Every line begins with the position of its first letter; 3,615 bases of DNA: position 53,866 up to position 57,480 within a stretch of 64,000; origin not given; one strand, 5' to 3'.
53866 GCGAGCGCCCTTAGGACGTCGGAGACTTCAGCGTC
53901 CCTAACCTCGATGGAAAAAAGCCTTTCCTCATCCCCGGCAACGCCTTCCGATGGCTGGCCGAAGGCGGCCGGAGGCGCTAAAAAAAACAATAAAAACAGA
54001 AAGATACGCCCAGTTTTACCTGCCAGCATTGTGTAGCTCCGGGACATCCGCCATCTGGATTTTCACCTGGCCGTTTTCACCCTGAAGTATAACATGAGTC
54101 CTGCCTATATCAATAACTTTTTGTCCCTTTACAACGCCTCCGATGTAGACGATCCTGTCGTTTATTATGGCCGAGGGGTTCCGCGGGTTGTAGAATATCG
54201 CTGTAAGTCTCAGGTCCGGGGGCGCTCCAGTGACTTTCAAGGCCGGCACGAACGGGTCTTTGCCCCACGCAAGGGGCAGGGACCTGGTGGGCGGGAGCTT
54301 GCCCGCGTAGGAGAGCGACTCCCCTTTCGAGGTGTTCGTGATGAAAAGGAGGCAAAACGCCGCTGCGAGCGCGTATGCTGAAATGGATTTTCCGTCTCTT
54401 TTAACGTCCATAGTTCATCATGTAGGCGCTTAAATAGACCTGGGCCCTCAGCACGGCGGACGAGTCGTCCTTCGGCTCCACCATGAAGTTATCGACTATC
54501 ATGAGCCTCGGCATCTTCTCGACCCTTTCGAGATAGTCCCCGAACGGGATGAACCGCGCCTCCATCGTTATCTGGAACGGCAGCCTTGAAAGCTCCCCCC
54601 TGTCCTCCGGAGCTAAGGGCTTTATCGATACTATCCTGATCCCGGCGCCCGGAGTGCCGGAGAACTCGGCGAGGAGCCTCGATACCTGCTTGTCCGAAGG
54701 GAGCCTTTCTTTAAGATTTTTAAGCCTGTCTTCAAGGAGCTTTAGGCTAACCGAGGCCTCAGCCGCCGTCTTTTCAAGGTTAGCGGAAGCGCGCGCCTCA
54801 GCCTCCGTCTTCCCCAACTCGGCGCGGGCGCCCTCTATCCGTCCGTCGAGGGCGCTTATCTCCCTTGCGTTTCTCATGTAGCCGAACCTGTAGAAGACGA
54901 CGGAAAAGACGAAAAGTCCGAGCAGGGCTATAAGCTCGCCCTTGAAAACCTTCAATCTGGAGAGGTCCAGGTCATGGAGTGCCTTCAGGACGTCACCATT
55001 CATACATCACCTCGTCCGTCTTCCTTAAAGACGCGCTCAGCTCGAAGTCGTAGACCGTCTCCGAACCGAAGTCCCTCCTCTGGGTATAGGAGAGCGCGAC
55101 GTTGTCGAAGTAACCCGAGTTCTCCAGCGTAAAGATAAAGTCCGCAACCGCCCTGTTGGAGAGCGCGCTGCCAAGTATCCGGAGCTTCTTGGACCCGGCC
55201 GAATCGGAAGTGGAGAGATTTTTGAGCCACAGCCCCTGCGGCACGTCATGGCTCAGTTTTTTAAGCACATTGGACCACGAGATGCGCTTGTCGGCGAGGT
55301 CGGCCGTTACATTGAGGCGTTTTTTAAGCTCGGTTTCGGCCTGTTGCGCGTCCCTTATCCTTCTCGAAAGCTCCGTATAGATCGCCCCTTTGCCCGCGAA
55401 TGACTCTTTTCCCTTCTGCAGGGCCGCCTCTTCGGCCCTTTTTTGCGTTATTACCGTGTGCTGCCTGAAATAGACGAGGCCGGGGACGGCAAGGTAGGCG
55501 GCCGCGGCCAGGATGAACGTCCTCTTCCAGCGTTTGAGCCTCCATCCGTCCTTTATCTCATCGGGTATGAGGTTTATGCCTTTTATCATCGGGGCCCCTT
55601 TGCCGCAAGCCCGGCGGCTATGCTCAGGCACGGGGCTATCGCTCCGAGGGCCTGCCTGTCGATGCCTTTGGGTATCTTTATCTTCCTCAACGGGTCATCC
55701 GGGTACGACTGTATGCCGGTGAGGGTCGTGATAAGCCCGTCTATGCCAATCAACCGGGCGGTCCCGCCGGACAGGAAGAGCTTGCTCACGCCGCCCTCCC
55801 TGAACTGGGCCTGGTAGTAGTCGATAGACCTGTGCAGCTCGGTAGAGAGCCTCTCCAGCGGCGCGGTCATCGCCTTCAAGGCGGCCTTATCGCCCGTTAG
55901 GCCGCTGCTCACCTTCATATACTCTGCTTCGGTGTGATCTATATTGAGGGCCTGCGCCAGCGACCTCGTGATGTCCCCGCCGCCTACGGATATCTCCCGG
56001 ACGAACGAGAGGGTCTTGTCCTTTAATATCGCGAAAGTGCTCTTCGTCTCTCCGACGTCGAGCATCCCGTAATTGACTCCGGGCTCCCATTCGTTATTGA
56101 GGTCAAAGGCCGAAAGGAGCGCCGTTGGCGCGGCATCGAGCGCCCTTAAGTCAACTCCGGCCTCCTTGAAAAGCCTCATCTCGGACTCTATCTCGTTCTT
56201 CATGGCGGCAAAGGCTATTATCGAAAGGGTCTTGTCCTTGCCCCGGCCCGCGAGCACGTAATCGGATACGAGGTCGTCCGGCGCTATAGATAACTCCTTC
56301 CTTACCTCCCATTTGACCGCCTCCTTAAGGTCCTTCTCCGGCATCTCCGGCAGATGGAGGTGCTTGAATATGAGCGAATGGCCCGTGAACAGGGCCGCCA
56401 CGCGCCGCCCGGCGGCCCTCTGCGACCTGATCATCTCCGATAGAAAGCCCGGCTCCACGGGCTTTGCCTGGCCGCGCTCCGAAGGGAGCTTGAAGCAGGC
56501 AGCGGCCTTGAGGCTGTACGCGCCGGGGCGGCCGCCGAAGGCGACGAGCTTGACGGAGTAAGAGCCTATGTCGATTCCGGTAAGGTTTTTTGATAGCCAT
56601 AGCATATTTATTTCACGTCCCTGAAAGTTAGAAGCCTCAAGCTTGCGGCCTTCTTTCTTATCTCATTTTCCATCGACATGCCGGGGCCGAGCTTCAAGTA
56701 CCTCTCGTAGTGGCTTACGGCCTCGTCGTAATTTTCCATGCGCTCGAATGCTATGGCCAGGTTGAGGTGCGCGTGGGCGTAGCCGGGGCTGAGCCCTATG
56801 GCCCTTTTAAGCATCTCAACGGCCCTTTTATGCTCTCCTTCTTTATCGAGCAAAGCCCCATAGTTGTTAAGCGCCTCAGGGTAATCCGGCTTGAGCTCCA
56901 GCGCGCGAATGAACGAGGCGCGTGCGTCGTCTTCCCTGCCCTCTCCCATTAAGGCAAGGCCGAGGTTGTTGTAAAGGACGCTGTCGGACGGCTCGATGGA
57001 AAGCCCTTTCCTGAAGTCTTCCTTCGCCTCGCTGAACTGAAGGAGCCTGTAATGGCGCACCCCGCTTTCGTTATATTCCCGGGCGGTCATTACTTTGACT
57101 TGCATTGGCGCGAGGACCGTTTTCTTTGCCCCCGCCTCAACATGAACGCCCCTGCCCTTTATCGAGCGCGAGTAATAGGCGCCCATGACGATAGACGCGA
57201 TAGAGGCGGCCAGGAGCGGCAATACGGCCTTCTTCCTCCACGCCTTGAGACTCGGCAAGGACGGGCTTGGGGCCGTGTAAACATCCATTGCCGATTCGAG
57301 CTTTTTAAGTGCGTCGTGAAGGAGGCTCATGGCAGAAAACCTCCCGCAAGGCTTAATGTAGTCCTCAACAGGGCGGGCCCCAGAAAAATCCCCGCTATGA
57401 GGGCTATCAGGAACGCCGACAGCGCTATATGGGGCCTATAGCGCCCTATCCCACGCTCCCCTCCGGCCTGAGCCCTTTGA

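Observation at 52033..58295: Hybrid type IVa / MSHA-like pilus machinery: ExeA(MshM)-like ATPase and TPR (MshN-like) protein fused to a pilMNOPQ operon, ending in a SPOR lipoprotein coupled to the secretin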

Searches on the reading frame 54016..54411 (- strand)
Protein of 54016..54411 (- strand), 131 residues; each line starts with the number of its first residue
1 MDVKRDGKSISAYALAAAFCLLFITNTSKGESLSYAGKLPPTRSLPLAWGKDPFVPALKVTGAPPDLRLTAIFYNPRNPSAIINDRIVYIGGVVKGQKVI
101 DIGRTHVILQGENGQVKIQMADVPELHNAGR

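Call 3: search_protein_families(library=pfam, proteins=[window:54016-54411:-], max_evalue=0.01)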
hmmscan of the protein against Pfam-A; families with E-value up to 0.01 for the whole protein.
window:54016-54411:- (131 aa): 0 families

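Call 6: search_protein_families(library=ncbifam, proteins=[window:54016-54411:-], max_evalue=0.01)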
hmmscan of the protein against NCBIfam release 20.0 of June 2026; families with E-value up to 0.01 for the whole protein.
window:54016-54411:- (131 aa): 0 families

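Call 53: search_solved_structures(query=A4, max_evalue=10, show_alignments=2)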
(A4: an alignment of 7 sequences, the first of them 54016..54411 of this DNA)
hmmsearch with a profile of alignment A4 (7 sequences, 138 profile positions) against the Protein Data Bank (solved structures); distinct sequences matched with E-value up to 10: 2.
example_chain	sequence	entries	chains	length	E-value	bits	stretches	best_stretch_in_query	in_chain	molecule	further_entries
6o15_A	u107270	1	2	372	1.1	12.3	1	109-131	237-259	Uncharacterized oxidoreductase YjhC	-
4tqt_A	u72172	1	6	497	1.3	12.1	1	87-125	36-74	D-hydantoinase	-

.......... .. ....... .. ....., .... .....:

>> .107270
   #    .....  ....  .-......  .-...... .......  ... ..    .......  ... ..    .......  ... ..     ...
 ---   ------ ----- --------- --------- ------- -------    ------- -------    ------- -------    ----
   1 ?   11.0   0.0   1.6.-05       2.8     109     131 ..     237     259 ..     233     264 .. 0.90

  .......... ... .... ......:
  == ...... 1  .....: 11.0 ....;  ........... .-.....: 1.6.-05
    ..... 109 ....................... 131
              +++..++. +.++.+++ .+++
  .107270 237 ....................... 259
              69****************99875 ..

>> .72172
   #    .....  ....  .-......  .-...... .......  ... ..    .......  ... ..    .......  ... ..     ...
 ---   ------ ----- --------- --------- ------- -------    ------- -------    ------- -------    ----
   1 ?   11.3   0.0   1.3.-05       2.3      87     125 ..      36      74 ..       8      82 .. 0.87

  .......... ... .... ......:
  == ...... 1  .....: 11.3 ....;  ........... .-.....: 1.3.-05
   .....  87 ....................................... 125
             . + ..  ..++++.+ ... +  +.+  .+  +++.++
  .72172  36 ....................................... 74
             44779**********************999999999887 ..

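Call 54: search_protein_families(library=pfam, alignment_id=A4, max_evalue=1)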
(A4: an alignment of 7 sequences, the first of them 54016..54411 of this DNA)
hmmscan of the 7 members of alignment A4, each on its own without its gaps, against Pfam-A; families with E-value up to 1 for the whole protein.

A. member 1, window:54016-54411:- (131 aa): 0 families

B. families by the number of members that match (of 7 scanned): 2 families
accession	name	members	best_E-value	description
PF23862.1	CdsD_C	3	3.8e-05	CdsD C-terminal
PF16537.11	T2SSB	2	4.4e-06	Type II secretion system protein B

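Call 57: find_homologous_proteins(query=window:54016-54411:-, max_evalue=0.001)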
Query window:54016-54411:- (131 aa): 70 proteins with E <= 0.001 among 75 candidates.
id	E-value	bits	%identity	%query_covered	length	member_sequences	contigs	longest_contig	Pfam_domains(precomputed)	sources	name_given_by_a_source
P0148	5.8e-81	286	100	100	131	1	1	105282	-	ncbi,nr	ncbi:MAG: hypothetical protein HY891_09665 [Deltaproteobacteria bacterium]|nr:hypothetical protein [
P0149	4.0e-68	245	85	100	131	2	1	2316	-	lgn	-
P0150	5.5e-57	209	76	94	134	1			-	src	-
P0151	6.0e-51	189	71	96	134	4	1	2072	-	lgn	-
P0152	2.3e-38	149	59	100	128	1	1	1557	-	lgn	-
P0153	5.8e-36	141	69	72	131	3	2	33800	-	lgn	-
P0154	1.3e-33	133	61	71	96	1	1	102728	-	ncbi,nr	ncbi:MAG: hypothetical protein HY954_10655 [Deltaproteobacteria bacterium]|nr:hypothetical protein [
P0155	1.4e-33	133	63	71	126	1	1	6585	-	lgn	-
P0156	2.1e-33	133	64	73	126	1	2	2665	-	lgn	-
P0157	1.8e-32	130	54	90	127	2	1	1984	-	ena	-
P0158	3.0e-32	129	60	75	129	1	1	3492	-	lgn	-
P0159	3.0e-32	129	55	82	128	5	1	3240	-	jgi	-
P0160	3.8e-32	129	55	89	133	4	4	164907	-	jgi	-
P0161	6.0e-32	128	48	91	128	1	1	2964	-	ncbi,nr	ncbi:MAG: hypothetical protein HYV23_07280 [Deltaproteobacteria bacterium]|nr:hypothetical protein [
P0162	9.0e-32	127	59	84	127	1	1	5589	-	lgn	-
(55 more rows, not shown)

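Call 68: predict_structure(alignment_id=A6)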
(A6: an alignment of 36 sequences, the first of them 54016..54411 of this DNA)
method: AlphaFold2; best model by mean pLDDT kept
length: 131 residues; sequences in the alignment: 36
mean_pLDDT: 73.6   pTM: 0.45
mean pLDDT of the five models: 73.6, 71.7, 71.6, 71.5, 61.0
residues with pLDDT >= 90: 30; 70-90: 44; 50-70: 48; < 50: 9
segments of 3 or more residues with pLDDT < 50: 125-129
pLDDT, mean of each block of 10 residues (from residue 1): 53 77 67 64 67 61 71 92 93 91 91 82 51 40
secondary structure, 60 per line:
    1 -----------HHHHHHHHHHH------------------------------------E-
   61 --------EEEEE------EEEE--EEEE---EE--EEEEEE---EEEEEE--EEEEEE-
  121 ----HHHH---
elements in order: H12-22 E69-73 E80-83 E86-89 E97-102 E106-111 E114-119 H125-128

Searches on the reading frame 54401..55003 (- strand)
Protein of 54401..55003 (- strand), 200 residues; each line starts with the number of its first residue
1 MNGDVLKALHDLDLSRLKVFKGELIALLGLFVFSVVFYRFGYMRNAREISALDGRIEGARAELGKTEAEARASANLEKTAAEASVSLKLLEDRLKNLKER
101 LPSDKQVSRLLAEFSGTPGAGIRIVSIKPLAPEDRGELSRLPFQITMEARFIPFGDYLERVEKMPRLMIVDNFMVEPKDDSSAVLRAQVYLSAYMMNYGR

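Call 3: search_protein_families(library=pfam, proteins=[window:54401-55003:-], max_evalue=0.01)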
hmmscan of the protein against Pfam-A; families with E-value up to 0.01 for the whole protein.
window:54401-55003:- (200 aa): 2 families
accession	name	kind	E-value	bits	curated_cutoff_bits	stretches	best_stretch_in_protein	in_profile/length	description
PF04350.18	PilO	-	1.6e-15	57.9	22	1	67-195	16-142/145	Pilus assembly protein, PilO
PF10741.14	T2SSM_b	-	0.0019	18.5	21.7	1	120-194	30-110/111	Type II secretion system (T2SS), protein M subtype b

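Call 6: search_protein_families(library=ncbifam, proteins=[window:54401-55003:-], max_evalue=0.01)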
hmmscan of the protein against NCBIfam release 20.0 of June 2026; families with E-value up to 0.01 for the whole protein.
window:54401-55003:- (200 aa): 1 family
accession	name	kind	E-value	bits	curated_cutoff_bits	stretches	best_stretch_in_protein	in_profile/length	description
NF040576.1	T2SS_GspM_XpsM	equivalog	2.2e-06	27.4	60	1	24-195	2-178/180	type II secretion system protein GspM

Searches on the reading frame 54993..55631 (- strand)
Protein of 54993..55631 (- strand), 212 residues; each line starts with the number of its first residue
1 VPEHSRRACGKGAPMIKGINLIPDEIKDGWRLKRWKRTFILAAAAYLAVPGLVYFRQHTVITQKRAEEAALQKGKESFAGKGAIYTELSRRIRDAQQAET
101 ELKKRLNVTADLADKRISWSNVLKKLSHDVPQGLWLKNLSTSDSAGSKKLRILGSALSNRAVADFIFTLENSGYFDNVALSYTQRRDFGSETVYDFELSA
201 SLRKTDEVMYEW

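Call 3: search_protein_families(library=pfam, proteins=[window:54993-55631:-], max_evalue=0.01)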
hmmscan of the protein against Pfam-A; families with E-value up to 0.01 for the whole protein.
window:54993-55631:- (212 aa): 1 family
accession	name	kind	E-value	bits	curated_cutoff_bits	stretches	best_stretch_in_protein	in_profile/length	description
PF05137.18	PilN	-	1.3e-14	54.4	22.8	1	122-201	2-77/78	Fimbrial assembly protein (PilN)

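Call 6: search_protein_families(library=ncbifam, proteins=[window:54993-55631:-], max_evalue=0.01)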
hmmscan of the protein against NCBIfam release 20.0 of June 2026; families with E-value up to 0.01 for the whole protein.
window:54993-55631:- (212 aa): 1 family
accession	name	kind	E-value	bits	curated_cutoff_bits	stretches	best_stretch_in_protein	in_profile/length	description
NF045709.1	Amuc_1101_fam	equivalog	9e-07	28.1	650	1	19-148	357-480/608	Amuc_1101 family PilM-like pilus complex protein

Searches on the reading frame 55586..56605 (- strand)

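Call 3: search_protein_families(library=pfam, proteins=[window:55586-56605:-], max_evalue=0.01)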
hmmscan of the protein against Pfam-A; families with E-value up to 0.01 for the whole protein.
window:55586-56605:- (339 aa): 2 families
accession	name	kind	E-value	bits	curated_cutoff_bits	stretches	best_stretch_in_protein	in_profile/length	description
PF11104.14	PilM_2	-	7.1e-34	117.7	27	1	10-335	1-337/340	Type IV pilus assembly protein PilM;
PF14450.12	FtsA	-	1.1e-10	42.3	31.8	1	181-296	2-103/127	Cell division protein FtsA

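Call 6: search_protein_families(library=ncbifam, proteins=[window:55586-56605:-], max_evalue=0.01)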
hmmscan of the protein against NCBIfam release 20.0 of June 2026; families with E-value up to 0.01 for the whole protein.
window:55586-56605:- (339 aa): 5 families
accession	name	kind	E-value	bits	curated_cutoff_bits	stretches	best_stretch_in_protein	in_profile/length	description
TIGR01175.1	pilM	subfamily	2.8e-39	135.1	133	1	8-335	5-345/348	type IV pilus assembly protein PilM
NF045709.1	Amuc_1101_fam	equivalog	9.5e-26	90.8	650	1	55-335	58-347/608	Amuc_1101 family PilM-like pilus complex protein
TIGR01174.1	ftsA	equivalog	1e-08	34.7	175.85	1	135-238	156-257/371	cell division protein FtsA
NF011660.0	PRK15080.1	equivalog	1.3e-07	31.2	182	1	148-301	119-256/277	ethanolamine utilization protein EutJ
TIGR02529.1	EutJ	subfamily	2.9e-07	30.2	152.1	1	136-302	74-224/239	ethanolamine utilization protein EutJ family protein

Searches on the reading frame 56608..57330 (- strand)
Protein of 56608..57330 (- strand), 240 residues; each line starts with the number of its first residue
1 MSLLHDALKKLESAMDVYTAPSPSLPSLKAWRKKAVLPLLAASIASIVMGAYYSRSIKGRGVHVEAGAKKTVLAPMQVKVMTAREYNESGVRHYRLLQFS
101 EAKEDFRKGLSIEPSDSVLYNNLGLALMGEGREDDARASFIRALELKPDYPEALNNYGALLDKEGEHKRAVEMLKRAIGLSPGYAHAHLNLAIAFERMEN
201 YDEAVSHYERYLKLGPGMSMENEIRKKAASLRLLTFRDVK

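Call 3: search_protein_families(library=pfam, proteins=[window:56608-57330:-], max_evalue=0.01)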
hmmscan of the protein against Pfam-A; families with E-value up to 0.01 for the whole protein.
window:56608-57330:- (240 aa): 20 families
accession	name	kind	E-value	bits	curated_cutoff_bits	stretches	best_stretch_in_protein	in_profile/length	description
PF00515.34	TPR_1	-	1.7e-23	81.9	27.8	3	187-216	3-32/34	Tetratricopeptide repeat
PF07719.23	TPR_2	-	1.9e-23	81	27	3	185-216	1-32/34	Tetratricopeptide repeat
PF13181.12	TPR_8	-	8e-21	72.8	25.7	2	119-150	3-34/34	Tetratricopeptide repeat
PF13432.12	TPR_16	-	3.5e-19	69.3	32.7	3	122-185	2-65/65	Tetratricopeptide repeat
PF14559.12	TPR_19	-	3.2e-18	66.2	25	3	164-214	4-54/68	Tetratricopeptide repeat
PF13414.12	TPR_11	-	5.4e-17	61.6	26.8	2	131-161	8-38/42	TPR repeat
PF13431.12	TPR_17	-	2.2e-15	56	24.4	2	141-171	3-33/34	Tetratricopeptide repeat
PF13424.12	TPR_12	-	8.4e-15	55.2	30.1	2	119-178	5-72/77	Tetratricopeptide repeat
PF13428.12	TPR_14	-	9.9e-15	54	23.5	3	186-217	2-33/44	Tetratricopeptide repeat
PF13176.12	TPR_7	-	6.2e-12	45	27.9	1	187-215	1-31/36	Tetratricopeptide repeat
PF13371.12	TPR_9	-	3.6e-09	36.9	35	1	164-226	8-66/73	Tetratricopeptide repeat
PF23914.1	TPR_CcmH_CycH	-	3.9e-08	33.7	42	1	107-214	40-150/158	Cytochrome c-type biogenesis protein H TPR domain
PF13174.12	TPR_6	-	3e-07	31.1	26.3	0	187-213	2-28/33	Tetratricopeptide repeat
PF13374.12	TPR_10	-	4.1e-07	30.2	27.5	0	120-146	5-31/42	Tetratricopeptide repeat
PF12895.13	ANAPC3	-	6.5e-05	23.6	27.2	1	142-210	14-81/82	Anaphase-promoting complex, cyclosome, subunit 3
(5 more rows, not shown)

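Call 6: search_protein_families(library=ncbifam, proteins=[window:56608-57330:-], max_evalue=0.01)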
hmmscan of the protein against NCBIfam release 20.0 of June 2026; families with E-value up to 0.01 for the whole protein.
window:56608-57330:- (240 aa): 19 families
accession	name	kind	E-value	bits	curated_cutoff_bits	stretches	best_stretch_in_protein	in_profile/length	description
NF040959.1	MamA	equivalog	4.7e-21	75.2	200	2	87-180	109-202/204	magnetosome protein MamA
TIGR02521.1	type_IV_pilW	equivalog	6.6e-20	71.7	154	2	82-178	30-126/234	type IV pilus biogenesis/stability protein PilW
NF033758.1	gliding_GltE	equivalog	7.9e-15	54.7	225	1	108-219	213-324/411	adventurous gliding motility TPR repeat lipoprotein GltE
NF008391.2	PRK11189.1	equivalog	3.7e-14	52.9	250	1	135-213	83-161/297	lipoprotein NlpI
TIGR02917.1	PEP_TPR_lipo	equivalog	1.3e-13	49.8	312.2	1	98-206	785-892/899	XrtA/PEP-CTERM system TPR-repeat protein PrsT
NF033762.1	social_mot_Tgl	equivalog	9.4e-12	44.8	225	1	99-215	82-200/252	social motility TPR repeat lipoprotein Tgl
NF002725.1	PRK02603.1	equivalog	2.3e-09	37.5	143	1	74-169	26-124/173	photosystem I assembly protein Ycf3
TIGR02552.1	LcrH_SycD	equivalog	1.1e-08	34.9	104.8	1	89-181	24-116/136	SycD/LcrH family type III secretion system chaperone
NF047558.1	TPR_END_plus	domain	1.3e-07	31.5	32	0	164-184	12-32/56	TPR end-of-group domain-containing protein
NF033920.0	C39_PA2778_fam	equivalog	1.9e-07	30.8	150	1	92-148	199-255/255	PA2778 family cysteine peptidase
TIGR00990.1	3a0801s09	subfamily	6e-07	28.5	757.25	1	92-216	408-539/615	mitochondrial import receptor subunit TOM70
NF047507.1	TPR_BatC_Lepto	exception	8.5e-06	25.4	175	1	85-165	61-144/214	TPR repeat-containing protein BatC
NF008520.0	PRK11447.1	equivalog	3e-05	22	858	0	99-151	285-337/1157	cellulose synthase complex outer membrane protein BcsC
NF047371.1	FlcA_CTERM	equivalog_domain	3.5e-05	22.5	300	0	153-232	305-396/646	periplasmic flagellar collar protein FlcA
TIGR00540.1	TPR_hemY_coli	hypoth_equivalog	7.8e-05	21.6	142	1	144-209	319-383/385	heme biosynthesis-associated TPR protein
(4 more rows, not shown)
